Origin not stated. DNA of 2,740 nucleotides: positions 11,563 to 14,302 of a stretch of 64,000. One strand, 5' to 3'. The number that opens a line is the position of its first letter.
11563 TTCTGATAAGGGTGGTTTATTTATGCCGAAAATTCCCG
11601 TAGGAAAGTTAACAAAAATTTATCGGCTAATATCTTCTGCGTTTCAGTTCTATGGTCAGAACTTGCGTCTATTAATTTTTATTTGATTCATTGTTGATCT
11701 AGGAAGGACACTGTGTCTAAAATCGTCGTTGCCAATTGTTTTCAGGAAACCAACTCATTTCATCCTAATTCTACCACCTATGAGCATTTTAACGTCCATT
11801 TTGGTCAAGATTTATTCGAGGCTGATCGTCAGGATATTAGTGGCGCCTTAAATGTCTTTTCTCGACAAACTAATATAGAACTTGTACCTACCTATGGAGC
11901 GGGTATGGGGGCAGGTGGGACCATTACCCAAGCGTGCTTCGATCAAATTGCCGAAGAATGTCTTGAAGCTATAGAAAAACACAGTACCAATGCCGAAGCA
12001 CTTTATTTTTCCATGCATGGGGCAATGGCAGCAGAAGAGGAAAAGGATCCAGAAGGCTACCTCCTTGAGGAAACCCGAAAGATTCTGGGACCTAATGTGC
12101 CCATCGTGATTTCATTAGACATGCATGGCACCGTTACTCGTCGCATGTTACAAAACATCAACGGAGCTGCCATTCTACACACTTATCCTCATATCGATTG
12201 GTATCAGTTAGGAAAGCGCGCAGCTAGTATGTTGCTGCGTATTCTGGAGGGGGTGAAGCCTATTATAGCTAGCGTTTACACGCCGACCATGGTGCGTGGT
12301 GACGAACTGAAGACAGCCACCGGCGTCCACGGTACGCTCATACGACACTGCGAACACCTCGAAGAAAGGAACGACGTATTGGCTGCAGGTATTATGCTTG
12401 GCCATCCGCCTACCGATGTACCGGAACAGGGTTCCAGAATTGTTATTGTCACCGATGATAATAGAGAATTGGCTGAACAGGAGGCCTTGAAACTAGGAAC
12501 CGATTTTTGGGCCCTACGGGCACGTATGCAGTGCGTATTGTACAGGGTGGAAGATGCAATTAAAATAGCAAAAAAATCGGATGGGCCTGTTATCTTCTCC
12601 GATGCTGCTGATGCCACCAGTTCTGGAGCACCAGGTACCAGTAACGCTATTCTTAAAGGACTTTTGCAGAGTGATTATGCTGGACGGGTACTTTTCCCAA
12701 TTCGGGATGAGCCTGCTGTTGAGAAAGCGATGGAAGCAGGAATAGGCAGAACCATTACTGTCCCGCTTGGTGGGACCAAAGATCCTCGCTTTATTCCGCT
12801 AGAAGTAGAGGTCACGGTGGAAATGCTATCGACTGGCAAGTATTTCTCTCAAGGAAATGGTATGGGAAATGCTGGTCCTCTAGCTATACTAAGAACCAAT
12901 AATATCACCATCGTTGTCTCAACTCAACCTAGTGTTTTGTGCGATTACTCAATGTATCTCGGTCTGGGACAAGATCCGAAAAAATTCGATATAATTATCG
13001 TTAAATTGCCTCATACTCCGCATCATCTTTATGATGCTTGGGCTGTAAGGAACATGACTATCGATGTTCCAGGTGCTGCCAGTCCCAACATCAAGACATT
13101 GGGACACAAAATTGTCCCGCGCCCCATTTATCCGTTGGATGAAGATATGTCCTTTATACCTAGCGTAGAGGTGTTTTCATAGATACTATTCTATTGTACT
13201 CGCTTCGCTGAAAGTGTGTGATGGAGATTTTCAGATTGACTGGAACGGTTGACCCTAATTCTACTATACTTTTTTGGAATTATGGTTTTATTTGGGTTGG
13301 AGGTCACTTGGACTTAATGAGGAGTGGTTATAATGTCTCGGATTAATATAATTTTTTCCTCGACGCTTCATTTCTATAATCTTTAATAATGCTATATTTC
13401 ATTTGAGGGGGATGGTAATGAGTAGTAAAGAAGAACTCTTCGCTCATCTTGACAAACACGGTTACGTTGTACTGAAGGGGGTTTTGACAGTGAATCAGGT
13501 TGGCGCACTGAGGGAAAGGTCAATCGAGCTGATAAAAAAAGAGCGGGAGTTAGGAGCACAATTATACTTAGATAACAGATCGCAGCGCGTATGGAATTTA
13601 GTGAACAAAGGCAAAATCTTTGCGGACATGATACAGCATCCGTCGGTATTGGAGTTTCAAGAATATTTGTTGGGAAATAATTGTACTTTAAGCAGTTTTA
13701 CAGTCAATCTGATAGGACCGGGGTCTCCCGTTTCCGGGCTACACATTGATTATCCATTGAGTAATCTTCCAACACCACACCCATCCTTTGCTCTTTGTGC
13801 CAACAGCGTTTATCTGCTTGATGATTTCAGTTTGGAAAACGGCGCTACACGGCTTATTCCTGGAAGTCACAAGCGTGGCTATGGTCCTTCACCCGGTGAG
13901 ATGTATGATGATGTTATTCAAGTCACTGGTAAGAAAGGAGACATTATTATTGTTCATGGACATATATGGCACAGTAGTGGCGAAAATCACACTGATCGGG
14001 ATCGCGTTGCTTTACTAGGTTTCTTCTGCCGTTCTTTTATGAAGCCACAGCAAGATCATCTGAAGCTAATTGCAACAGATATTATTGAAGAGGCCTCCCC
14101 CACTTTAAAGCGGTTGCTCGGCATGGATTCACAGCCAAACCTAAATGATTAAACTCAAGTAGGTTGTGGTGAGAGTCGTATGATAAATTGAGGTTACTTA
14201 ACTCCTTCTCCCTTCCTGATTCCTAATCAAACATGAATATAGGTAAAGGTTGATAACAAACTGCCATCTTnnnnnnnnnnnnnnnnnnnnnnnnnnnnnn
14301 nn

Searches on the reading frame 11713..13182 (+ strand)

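Call 39: search_protein_families(library=pfam, proteins=[window:11713-13182:+], max_evalue=0.00001)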
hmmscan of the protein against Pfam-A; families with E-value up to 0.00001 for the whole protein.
window:11713-13182:+ (489 aa): 2 families
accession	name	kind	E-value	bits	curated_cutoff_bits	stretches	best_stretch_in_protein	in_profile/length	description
PF07364.17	DUF1485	-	2.4e-73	247.4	22.8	1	3-286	1-289/290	Metallopeptidase family M81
PF07171.17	MlrC_C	-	7.7e-33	114.6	27.2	1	296-466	2-177/178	MlrC C-terminus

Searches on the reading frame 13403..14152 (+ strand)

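Call 40: search_protein_families(library=pfam, proteins=[window:13403-14152:+], max_evalue=0.00001)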
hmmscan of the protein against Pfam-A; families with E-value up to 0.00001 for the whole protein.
window:13403-14152:+ (249 aa): 1 family
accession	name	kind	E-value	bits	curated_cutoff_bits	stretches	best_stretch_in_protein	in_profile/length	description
PF05721.19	PhyH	-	2.9e-26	93.5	22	1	17-202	2-212/213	Phytanoyl-CoA dioxygenase (PhyH)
